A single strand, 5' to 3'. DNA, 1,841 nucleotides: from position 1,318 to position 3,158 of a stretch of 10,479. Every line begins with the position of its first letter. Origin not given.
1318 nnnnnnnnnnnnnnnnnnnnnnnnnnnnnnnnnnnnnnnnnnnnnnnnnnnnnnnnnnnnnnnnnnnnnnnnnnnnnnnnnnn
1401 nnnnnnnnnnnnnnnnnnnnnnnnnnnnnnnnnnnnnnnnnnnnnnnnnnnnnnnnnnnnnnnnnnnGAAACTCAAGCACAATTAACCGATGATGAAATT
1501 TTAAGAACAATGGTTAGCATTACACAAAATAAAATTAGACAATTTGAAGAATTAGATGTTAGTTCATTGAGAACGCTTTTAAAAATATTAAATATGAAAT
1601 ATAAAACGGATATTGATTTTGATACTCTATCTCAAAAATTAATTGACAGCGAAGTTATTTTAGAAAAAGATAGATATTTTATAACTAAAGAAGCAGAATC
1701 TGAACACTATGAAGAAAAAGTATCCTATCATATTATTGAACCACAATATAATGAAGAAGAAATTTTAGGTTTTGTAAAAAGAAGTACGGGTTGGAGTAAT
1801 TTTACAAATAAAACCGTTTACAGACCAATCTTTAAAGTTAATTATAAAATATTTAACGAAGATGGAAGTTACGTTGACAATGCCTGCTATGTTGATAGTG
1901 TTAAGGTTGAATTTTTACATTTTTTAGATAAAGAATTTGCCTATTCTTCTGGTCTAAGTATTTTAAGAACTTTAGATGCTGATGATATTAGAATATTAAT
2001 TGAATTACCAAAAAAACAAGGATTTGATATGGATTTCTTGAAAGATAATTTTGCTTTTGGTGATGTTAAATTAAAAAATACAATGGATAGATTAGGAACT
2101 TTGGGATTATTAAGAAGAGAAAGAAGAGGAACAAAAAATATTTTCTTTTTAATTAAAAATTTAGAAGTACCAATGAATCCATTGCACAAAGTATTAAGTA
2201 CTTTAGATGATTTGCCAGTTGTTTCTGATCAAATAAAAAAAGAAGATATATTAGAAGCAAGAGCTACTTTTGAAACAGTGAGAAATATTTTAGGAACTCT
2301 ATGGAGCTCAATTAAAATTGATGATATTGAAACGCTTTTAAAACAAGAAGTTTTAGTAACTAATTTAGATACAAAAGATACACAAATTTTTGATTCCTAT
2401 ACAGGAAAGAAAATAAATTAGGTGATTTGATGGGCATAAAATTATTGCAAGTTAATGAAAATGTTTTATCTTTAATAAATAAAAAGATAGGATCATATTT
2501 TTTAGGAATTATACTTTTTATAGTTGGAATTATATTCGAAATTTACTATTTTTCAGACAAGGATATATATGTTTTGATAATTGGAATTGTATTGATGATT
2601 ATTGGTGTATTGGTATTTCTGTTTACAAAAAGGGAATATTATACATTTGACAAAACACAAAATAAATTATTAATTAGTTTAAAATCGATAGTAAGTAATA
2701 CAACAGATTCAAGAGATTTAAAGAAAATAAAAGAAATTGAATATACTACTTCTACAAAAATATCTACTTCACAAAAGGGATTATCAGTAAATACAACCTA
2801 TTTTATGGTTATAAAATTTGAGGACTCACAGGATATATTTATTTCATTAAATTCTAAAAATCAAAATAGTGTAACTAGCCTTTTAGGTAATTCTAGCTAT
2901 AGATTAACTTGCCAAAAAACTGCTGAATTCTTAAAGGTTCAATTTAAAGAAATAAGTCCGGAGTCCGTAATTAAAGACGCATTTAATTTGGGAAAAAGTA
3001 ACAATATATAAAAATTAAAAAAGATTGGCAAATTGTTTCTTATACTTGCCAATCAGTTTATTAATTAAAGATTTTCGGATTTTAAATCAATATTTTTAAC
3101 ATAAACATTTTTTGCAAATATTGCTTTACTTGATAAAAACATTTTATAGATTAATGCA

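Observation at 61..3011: FtsK/HerA-type ATPase with unusual architecture, translationally coupled to a 2-TM protein: candidate membrane-docked translocase or defence module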

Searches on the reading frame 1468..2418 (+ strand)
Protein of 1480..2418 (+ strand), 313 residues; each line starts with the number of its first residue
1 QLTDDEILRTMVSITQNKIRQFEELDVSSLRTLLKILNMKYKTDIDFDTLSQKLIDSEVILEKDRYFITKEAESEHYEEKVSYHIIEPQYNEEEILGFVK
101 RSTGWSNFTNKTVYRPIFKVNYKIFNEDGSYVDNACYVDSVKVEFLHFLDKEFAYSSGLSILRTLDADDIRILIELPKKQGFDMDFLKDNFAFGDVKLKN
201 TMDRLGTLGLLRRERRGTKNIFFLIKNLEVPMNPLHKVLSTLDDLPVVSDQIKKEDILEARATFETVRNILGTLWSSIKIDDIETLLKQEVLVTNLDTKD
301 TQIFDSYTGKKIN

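Call 40: predict_structure(alignment_id=A4)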
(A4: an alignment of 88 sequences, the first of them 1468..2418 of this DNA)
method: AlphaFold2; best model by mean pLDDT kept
length: 317 residues; sequences in the alignment: 88
mean_pLDDT: 93.5   pTM: 0.71
mean pLDDT of the five models: 93.5, 92.6, 92.3, 92.2, 91.4
residues with pLDDT >= 90: 290; 70-90: 12; 50-70: 6; < 50: 9
segments of 3 or more residues with pLDDT < 50: 1-3, 76-81
pLDDT, mean of each block of 10 residues (from residue 1): 70 96 93 97 96 97 94 62 79 97 96 97 98 97 98 96 96 95 94 96 97 96 95 95 97 95 96 96 97 98 97 93
secondary structure, 60 per line:
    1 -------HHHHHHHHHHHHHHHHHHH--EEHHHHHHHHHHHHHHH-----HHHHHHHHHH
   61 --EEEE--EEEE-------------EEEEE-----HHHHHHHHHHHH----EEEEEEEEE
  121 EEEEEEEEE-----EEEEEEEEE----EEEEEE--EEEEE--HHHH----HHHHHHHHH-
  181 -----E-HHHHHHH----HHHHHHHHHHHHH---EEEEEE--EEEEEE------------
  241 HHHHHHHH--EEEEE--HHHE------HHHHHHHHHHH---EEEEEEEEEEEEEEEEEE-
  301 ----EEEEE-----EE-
elements in order: H8-26 H31-45 H51-60 E63-66 E69-72 E86-90 H96-107 E112-129 E135-143 E148-153 E156-160 H163-166 H171-179 H188-194 H199-211 E215-220 E223-228 H241-248 E251-255 H268-278 E282-299 E305-309

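Call 43: fold_search(model_id=the predicted structure, library=pdb)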
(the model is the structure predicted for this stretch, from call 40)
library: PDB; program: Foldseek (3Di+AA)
matches with E <= 10: 894; with E <= 0.001: 0
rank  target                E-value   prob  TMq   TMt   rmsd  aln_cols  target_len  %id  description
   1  6cmv_B                1.0e-01  1.00  0.19  0.48   2.7        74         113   15  Crystal structure of Archaeal Biofilm Regulator (AbfR2) from Sulfolobus acidocaldarius (released 2018-11-14)
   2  6o8n_A                1.0e-01  1.00  0.18  0.54   2.8        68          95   15  Crystal Structure of C9S tetrasulfide state of Sulfide-responsive transcriptional repressor (SqrR) from Rhodobacter ca (released 2020-04-01)
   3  6o8n_B                1.1e-01  1.00  0.19  0.57   2.1        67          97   18  Crystal Structure of C9S tetrasulfide state of Sulfide-responsive transcriptional repressor (SqrR) from Rhodobacter ca (released 2020-04-01)
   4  8cli_A                1.1e-01  0.75  0.17  0.10  12.5       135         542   11  TFIIIC TauB-DNA monomer (released 2023-06-21)
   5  6o8l                  1.3e-01  1.00  0.19  0.59   2.1        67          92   18  Crystal Structure of C9S apo and reduced Sulfide-responsive transcriptional repressor (SqrR) from Rhodobacter capsulatus (released 2020-04-01)
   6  1r1u_A                1.3e-01  0.99  0.15  0.47   5.7        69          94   10  Crystal structure of the metal-sensing transcriptional repressor CzrA from Staphylococcus aureus in the apo-form (released 2004-05-18)
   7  8ohd_A                1.3e-01  0.30  0.15  0.08  18.9       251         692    9  60S ribosomal subunit bound to the E3-UFM1 complex - state 3 (native) (released 2024-02-21)
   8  3r0a_B                1.4e-01  1.00  0.19  0.47   2.3        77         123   14  Possible transcriptional regulator from Methanosarcina mazei Go1 (gi 21227196) (released 2011-03-23)
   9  6o8o_B                1.5e-01  1.00  0.18  0.47   2.8        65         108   12  Crystal Structure of C9S disulfide state of Sulfide-responsive transcriptional repressor (SqrR) from Rhodobacter capsu (released 2020-04-01)
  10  6o8m                  1.6e-01  1.00  0.18  0.53   2.8        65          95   12  Crystal Structure of C9S apo Sulfide-responsive transcriptional repressor (SqrR) from Rhodobacter capsulated bound to di (released 2020-04-01)
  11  8r5h_A                1.6e-01  0.30  0.19  0.11  24.5       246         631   10  Ubiquitin ligation to neosubstrate by a cullin-RING E3 ligase & Cdc34: NEDD8-CUL2-RBX1-ELOB/C-VHL-MZ1 with trapped UBE (released 2024-02-21)
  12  1r1u_B                1.8e-01  1.00  0.19  0.60   2.3        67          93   15  Crystal structure of the metal-sensing transcriptional repressor CzrA from Staphylococcus aureus in the apo-form (released 2004-05-18)
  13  6cmv_C                1.8e-01  1.00  0.19  0.50   2.5        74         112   15  Crystal structure of Archaeal Biofilm Regulator (AbfR2) from Sulfolobus acidocaldarius (released 2018-11-14)
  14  3m8e_A                1.8e-01  0.99  0.18  0.51   2.9        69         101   13  Protein structure of Type III plasmid segregation TubR (released 2010-07-07)
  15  2mh2_MODEL_1_A        1.8e-01  0.99  0.16  0.67   3.0        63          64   16  Structural insights into the DNA recognition and protein interaction domains reveal fundamental homologous DNA (released 2014-04-16)
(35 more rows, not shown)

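Call 58: search_protein_representatives(protein=window:1480-2418:+)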
Query: 313 residues. Proteins with E-value up to 0.001 (for the whole library): 39; up to 1e-10: 16; up to 1e-30: 1. The best 39 are listed.
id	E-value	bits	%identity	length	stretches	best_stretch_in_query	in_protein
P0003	2.8e-151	519.3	73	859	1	2-313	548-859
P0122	1.4e-25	106.7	31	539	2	113-286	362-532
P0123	1.1e-21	93.9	29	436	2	113-287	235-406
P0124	7.0e-19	84.7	30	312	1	94-310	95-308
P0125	1.1e-17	80.9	28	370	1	57-312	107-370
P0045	1.7e-17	80.2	29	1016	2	111-260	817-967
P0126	5.1e-15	72.1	28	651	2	113-288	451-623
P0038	5.9e-15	71.9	29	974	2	113-312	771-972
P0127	2.0e-14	70.1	27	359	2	113-286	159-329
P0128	1.6e-13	67.1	27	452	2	113-311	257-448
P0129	4.5e-13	65.7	25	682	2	95-311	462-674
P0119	2.4e-12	63.3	26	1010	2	114-303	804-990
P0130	2.5e-12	63.2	24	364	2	92-300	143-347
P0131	1.3e-11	60.9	29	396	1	113-285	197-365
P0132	4.8e-11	59.0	25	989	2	96-310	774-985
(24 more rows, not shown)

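Call 66: fold_search(model_id=the predicted structure, library=viral)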
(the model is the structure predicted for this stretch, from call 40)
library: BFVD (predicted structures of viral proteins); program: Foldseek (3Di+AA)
matches with E <= 10: 1263; with E <= 0.001: 0
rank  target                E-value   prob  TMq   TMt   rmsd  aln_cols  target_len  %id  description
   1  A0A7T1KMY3            2.4e-02  0.09  0.09  0.06  23.4       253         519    9  G protein [Sodak rhabdovirus 1]
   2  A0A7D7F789            2.6e-02  0.04  0.07  0.04  24.8       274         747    8  Glycoprotein [Hemipteran rhabdo-related virus OKIAV30]
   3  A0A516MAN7            2.7e-02  1.00  0.19  0.58   4.0        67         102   16  (no name in the UniProt tables at hand)
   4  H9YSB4                2.7e-02  0.72  0.20  0.25  23.2       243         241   12  (no name in the UniProt tables at hand)
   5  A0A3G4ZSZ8            3.2e-02  0.35  0.20  0.19  22.6       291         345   10  DnaJ-like subfamily C member 3 [Edafosvirus sp.]
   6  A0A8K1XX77            3.9e-02  0.08  0.11  0.07  21.6       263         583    9  (no name in the UniProt tables at hand)
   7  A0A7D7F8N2            3.9e-02  0.04  0.08  0.04  24.4       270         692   11  Glycoprotein [Blattodean rhabdo-related virus OKIAV14]
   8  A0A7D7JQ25            4.9e-02  0.04  0.08  0.05  21.4       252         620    8  Glycoprotein [Lepidopteran rhabdo-related virus 34]
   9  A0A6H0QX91            6.5e-02  0.96  0.19  0.43  16.0       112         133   22  (no name in the UniProt tables at hand)
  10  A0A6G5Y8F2            6.5e-02  0.77  0.17  0.17  13.7       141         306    8  (no name in the UniProt tables at hand)
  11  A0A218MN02            6.9e-02  1.00  0.16  0.62   3.2        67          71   15  Uncharacterized protein [uncultured virus]
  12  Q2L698                7.8e-02  0.06  0.09  0.14  23.3       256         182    8  Glycoprotein (Fragment) [Viral hemorrhagic septicemia virus]
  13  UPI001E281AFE         8.2e-02  0.04  0.09  0.07  24.7       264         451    8  (no name look-up for this kind of identifier)
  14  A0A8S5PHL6            8.7e-02  0.44  0.15  0.22  19.2       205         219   12  Dissimilatory sulfite reductase D [Siphoviridae sp. ctUGQ45]
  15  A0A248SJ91            8.7e-02  0.12  0.14  0.16  24.1       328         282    7  (no name in the UniProt tables at hand)
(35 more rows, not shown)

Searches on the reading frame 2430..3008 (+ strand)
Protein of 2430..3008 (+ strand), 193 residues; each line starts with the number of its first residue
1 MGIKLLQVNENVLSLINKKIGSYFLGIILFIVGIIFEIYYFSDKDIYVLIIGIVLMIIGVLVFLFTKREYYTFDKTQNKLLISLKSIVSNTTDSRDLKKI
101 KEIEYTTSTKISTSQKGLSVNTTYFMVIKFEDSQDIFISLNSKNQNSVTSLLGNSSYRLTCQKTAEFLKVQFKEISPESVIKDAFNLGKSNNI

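Call 3: search_protein_families(library=pfam, proteins=[window:2430-3008:+], max_evalue=0.1)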
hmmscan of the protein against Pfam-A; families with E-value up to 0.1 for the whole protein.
window:2430-3008:+ (193 aa): 6 families
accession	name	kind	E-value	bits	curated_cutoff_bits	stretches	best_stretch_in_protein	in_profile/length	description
PF12832.13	MFS_1_like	-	0.003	17.1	25.2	1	26-74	139-187/373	MFS_1 like family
PF14007.11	YtpI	-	0.0038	18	29.4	1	22-75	35-85/87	YtpI-like protein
PF04246.17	RseC_MucC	-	0.024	15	24.4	1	16-71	64-119/130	Positive regulator of sigma(E), RseC/MucC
PF09900.14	DUF2127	-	0.029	15.1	24.3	0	13-69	86-139/140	Predicted membrane protein (DUF2127)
PF13829.11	DUF4191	-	0.073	12.9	30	0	18-76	23-81/219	Domain of unknown function (DUF4191)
PF14387.11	DUF4418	-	0.089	13.5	27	0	23-67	38-79/117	Domain of unknown function (DUF4418)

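Call 4: search_protein_families(library=ncbifam, proteins=[window:2430-3008:+], max_evalue=0.1)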
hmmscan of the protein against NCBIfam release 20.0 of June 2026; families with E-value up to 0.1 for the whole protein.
window:2430-3008:+ (193 aa): 6 families
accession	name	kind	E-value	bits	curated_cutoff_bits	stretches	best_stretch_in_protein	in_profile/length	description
NF058603.1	SCO2097_fam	equivalog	0.0049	17.2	110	1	23-71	42-90/129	SCO2097 family morphological protein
NF007577.0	PRK10209.1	equivalog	0.0094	15.7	189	1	15-69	17-73/190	HdeD family acid-resistance protein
NF004379.0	PRK05740.2-5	equivalog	0.013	15.2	150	1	25-67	20-63/127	preprotein translocase subunit SecE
NF041635.1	STM3941_fam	subfamily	0.014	15.3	40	1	18-116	4-99/157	STM3941 family protein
NF008516.0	PRK11439.1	equivalog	0.033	14.2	326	1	53-154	21-121/218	protein-serine/threonine phosphatase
NF058670.1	sorting_LPXTATN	domain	0.044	14.1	32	1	49-68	12-31/32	LPxTATN C-terminal sorting signal domain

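Call 5: search_protein_families(library=padloc, proteins=[window:2430-3008:+], max_evalue=0.1)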
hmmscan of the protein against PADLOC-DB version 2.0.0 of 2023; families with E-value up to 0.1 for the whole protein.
window:2430-3008:+ (193 aa): 0 families

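Call 9: find_homologous_proteins(query=window:2430-3008:+, max_evalue=0.01)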
Query window:2430-3008:+ (193 aa): 1 proteins with E <= 0.01 among 584 candidates.
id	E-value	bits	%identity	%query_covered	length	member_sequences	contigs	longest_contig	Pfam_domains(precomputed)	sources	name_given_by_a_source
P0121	5.1e-112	389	100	100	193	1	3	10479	-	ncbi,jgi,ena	-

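Call 65: search_protein_families(library=phrogs, proteins=[window:2430-3008:+], max_evalue=0.01)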
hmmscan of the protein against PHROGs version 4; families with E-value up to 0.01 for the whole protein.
window:2430-3008:+ (193 aa): 1 family
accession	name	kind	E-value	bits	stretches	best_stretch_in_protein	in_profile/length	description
phrog_8796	-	unknown function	0.0034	18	1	61-156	38-132/185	-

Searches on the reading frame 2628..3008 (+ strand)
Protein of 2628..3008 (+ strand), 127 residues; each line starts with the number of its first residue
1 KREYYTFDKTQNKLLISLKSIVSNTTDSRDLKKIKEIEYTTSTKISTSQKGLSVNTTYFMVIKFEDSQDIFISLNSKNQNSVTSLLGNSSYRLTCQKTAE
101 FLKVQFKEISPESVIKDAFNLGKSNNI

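Call 72: search_solved_structures(query=window:2628-3008:+, max_evalue=10)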
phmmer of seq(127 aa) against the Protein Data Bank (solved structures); distinct sequences matched with E-value up to 10: 2.
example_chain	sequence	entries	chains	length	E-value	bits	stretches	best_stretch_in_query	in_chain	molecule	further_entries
7xsx_k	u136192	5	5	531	0.47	14.1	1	45-103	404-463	FACT complex subunit POB3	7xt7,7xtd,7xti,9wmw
6evu_A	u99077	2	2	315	1.7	12.3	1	39-86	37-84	PrgB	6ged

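Call 73: search_protein_families(library=pfam, proteins=[window:2628-3008:+], max_evalue=10)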
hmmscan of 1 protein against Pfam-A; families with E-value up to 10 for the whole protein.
seq(127 aa): 0 families
